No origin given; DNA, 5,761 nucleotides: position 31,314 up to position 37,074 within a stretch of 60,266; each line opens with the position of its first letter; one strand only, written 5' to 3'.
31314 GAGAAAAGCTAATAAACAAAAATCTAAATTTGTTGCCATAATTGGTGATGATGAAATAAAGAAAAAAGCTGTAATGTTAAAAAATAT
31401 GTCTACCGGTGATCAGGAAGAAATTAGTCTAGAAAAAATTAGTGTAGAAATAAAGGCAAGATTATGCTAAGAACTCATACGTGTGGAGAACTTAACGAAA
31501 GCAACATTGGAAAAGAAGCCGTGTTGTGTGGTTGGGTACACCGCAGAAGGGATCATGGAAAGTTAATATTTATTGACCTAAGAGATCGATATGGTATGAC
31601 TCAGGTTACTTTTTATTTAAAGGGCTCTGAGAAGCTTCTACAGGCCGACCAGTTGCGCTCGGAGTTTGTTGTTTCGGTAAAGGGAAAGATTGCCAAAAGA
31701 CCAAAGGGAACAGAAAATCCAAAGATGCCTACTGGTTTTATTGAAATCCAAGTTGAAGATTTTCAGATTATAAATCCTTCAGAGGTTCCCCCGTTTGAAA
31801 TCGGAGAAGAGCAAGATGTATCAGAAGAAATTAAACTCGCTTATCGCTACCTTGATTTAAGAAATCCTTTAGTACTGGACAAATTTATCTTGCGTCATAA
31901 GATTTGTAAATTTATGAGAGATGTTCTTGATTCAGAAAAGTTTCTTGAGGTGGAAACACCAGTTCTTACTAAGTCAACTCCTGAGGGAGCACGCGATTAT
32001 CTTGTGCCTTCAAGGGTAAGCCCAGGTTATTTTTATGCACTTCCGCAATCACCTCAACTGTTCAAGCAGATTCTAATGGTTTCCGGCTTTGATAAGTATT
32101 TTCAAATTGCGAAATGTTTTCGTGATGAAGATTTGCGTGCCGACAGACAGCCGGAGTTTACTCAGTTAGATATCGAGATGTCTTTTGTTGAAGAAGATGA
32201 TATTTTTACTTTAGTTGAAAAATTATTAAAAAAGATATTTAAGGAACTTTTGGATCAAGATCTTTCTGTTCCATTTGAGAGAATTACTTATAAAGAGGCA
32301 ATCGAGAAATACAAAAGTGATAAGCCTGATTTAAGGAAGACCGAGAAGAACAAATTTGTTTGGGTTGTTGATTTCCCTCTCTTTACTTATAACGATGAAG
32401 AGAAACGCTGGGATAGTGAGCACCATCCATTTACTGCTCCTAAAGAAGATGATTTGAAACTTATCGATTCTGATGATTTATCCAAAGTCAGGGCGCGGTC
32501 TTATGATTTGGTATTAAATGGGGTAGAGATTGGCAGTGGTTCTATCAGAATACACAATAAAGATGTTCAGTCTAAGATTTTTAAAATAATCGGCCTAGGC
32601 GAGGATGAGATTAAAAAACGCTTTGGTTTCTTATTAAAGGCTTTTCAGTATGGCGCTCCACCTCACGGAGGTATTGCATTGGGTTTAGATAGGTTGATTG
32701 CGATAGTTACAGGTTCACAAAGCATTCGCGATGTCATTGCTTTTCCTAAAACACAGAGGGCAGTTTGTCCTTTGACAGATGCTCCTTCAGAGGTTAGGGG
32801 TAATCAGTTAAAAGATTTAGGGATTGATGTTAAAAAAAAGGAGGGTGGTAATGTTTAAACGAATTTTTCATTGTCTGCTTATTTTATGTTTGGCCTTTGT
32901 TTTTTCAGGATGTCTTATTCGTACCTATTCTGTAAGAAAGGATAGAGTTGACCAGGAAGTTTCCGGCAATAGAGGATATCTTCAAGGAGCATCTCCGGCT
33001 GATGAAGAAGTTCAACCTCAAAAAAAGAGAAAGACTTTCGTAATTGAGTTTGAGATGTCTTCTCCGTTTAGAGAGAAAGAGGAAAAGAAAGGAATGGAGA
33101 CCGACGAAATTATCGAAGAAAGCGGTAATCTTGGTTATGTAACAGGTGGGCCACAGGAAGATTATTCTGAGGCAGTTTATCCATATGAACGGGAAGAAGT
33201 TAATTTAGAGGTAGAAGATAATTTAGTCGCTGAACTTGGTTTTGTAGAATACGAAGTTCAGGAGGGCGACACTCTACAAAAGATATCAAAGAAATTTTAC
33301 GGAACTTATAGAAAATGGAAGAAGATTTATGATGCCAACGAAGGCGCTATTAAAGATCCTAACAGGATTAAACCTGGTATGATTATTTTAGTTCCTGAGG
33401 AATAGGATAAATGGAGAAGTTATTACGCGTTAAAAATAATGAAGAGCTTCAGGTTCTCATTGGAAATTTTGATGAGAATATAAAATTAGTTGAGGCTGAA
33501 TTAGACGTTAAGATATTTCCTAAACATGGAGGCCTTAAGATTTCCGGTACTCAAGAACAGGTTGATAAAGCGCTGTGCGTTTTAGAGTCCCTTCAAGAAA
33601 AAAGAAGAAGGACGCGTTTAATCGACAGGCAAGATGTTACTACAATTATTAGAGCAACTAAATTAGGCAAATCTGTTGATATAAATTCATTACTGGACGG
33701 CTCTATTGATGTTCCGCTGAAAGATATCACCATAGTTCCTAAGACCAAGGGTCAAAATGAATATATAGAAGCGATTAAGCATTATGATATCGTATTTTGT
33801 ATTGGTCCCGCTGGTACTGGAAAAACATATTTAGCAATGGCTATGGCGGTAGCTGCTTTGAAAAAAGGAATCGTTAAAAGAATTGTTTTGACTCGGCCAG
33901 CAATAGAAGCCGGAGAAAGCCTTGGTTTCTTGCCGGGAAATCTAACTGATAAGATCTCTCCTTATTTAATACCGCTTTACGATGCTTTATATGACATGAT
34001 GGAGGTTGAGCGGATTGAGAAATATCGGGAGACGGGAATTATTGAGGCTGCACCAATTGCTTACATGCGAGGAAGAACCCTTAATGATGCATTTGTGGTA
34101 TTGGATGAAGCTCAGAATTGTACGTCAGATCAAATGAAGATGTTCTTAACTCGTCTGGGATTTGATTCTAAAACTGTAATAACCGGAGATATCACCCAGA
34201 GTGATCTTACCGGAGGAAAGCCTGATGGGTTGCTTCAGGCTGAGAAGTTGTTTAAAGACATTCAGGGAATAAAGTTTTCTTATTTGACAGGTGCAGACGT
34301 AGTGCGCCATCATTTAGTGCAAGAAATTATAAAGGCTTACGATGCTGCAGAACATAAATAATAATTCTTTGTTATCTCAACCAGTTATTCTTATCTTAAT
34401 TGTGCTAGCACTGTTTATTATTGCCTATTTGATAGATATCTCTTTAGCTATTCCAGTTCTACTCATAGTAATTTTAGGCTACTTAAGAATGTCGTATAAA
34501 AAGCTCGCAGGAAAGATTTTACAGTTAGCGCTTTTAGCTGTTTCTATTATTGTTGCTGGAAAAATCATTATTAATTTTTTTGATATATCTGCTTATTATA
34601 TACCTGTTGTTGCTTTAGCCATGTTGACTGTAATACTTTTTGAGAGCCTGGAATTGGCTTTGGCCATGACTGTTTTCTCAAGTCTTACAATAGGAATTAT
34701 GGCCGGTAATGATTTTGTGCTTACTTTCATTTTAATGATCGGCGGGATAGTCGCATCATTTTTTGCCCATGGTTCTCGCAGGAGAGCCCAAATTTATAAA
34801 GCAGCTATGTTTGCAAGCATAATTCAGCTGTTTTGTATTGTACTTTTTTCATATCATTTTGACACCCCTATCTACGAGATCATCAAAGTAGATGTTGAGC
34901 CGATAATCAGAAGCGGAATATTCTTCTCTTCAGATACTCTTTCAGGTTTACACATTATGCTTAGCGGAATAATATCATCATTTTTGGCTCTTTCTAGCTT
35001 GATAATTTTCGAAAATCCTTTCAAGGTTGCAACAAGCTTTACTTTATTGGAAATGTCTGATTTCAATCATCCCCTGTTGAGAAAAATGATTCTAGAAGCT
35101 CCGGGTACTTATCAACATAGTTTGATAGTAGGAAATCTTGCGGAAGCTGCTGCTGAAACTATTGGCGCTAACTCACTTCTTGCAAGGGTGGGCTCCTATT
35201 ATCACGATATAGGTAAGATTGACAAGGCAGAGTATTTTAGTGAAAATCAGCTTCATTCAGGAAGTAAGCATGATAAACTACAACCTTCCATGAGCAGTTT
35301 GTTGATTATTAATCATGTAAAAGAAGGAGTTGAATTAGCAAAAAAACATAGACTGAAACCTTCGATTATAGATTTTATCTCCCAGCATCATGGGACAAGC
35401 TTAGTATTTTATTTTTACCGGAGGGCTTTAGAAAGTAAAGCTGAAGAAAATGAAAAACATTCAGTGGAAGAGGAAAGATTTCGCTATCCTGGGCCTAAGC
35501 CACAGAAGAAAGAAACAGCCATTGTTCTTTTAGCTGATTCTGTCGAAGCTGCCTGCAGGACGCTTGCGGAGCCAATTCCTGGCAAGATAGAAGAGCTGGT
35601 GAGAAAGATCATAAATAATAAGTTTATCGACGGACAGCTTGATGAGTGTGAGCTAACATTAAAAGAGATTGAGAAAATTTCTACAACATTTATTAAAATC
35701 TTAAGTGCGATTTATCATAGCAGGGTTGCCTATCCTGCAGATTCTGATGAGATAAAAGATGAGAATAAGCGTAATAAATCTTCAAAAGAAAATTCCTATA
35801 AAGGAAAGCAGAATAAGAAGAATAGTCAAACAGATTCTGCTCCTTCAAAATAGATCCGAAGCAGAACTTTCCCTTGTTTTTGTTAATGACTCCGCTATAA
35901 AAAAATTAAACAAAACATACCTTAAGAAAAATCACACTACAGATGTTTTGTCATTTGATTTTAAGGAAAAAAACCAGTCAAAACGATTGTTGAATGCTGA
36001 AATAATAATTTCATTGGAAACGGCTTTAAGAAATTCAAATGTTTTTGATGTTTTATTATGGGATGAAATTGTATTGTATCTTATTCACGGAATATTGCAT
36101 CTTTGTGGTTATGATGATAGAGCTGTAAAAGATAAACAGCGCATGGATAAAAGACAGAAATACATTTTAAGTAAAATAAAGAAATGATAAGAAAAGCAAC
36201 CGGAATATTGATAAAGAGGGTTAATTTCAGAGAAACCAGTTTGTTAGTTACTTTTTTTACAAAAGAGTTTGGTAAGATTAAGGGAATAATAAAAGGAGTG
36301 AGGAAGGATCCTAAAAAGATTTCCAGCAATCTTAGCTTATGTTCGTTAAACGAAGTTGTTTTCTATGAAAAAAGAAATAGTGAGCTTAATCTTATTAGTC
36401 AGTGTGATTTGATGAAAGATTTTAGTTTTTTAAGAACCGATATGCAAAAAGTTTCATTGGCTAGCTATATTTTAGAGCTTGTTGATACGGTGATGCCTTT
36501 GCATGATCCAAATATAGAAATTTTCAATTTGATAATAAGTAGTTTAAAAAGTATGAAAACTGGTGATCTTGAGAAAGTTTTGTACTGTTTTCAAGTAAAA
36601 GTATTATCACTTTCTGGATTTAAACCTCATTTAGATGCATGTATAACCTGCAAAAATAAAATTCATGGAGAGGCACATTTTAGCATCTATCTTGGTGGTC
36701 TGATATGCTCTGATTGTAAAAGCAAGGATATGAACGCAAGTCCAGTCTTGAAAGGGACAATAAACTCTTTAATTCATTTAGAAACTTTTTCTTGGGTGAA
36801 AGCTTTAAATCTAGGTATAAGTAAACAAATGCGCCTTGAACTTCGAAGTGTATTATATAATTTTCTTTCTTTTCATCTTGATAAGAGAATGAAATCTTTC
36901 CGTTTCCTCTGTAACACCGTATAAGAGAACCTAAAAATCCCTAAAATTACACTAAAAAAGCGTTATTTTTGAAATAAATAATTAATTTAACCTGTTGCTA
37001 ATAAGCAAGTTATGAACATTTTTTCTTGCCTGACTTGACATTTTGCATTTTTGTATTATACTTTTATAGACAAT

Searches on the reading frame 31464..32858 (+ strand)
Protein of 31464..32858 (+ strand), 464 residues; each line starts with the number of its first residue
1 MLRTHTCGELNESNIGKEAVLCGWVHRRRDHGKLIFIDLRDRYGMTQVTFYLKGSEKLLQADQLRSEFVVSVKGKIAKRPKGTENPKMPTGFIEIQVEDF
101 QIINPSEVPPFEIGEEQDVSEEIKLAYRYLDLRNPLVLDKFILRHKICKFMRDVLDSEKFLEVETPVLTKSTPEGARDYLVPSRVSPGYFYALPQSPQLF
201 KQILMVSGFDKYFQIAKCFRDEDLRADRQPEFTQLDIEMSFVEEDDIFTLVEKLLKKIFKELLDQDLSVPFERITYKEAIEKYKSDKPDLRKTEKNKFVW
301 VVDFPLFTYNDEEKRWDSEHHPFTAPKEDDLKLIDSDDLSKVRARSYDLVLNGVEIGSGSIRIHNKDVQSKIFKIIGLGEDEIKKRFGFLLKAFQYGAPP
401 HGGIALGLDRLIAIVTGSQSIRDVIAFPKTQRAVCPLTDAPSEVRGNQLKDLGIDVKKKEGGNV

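Call 54: search_protein_families(library=pfam, proteins=[window:31464-32858:+], max_evalue=0.00001)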
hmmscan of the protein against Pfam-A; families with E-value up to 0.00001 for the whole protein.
window:31464-32858:+ (464 aa): 2 families
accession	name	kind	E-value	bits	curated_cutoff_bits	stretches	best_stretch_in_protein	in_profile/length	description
PF00152.25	tRNA-synt_2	-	2.4e-124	414.8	25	1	120-431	1-308/308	tRNA synthetases class II (D, K and N)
PF01336.31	tRNA_anti-codon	-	1.9e-16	60.2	27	1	20-103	2-75/75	OB-fold nucleic acid binding domain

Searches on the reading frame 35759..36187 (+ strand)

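Call 7: search_protein_families(library=pfam, proteins=[window:35759-36187:+], max_evalue=0.01)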
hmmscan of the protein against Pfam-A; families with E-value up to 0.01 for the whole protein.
window:35759-36187:+ (142 aa): 1 family
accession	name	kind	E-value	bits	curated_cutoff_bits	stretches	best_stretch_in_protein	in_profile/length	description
PF02130.23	YbeY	-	1.4e-30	106.2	25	1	16-139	8-128/129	Endoribonuclease YbeY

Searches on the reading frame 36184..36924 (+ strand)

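Call 7: search_protein_families(library=pfam, proteins=[window:36184-36924:+], max_evalue=0.01)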
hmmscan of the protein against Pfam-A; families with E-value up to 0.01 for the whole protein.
window:36184-36924:+ (246 aa): 2 families
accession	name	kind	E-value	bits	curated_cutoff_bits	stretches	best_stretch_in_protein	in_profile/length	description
PF02565.21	RecO_C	-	1.5e-28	100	22.1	1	84-238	1-155/157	Recombination protein O C terminal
PF11967.14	RecO_N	-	2.2e-18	66.5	27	1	3-78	4-78/80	Recombination protein O N terminal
